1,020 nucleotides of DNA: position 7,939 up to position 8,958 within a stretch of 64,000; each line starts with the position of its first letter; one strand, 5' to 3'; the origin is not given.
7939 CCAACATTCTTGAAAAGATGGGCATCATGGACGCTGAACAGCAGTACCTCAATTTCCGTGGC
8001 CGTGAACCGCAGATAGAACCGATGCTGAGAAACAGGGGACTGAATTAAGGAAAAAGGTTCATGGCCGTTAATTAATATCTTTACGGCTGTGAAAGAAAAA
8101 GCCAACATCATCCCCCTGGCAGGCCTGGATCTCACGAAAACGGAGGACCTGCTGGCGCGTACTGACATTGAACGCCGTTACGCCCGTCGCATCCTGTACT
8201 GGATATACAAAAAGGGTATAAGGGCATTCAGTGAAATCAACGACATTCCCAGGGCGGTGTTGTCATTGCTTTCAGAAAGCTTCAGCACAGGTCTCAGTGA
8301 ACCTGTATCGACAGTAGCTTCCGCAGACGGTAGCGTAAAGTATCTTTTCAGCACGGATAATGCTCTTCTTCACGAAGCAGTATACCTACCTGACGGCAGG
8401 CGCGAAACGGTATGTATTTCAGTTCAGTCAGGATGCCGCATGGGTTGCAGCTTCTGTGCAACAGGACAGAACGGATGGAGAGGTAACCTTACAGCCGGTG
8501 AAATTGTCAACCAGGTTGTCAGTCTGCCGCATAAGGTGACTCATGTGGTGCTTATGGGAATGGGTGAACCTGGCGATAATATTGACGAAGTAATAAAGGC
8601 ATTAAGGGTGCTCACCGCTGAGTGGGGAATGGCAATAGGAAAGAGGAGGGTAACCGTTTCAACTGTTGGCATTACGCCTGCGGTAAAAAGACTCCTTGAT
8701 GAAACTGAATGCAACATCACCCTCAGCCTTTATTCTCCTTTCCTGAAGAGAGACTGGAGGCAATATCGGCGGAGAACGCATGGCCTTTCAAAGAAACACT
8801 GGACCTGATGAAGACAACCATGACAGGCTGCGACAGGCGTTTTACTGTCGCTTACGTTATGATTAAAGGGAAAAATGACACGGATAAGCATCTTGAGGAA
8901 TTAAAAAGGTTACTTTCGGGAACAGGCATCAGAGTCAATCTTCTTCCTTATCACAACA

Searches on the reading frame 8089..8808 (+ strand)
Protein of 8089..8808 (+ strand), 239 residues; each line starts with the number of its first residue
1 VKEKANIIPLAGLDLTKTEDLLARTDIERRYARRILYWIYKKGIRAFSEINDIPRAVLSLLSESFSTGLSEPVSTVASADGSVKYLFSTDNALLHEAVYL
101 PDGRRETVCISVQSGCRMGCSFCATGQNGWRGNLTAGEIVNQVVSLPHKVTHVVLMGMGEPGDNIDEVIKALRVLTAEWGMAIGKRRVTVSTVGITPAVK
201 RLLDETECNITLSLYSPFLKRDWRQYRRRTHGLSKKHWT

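Call 36: search_protein_families(library=pfam, proteins=[window:8089-8808:+], max_evalue=0.01)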
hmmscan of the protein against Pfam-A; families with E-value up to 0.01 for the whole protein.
window:8089-8808:+ (239 aa): 2 families
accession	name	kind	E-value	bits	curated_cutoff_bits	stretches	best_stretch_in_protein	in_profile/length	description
PF04055.27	Radical_SAM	-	1e-13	52.2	29.5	1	110-217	1-112/166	Radical SAM superfamily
PF21016.3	RlmN_N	-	0.00063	19.9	24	1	10-63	3-56/60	Ribosomal RNA large subunit methyltransferase N-terminal domain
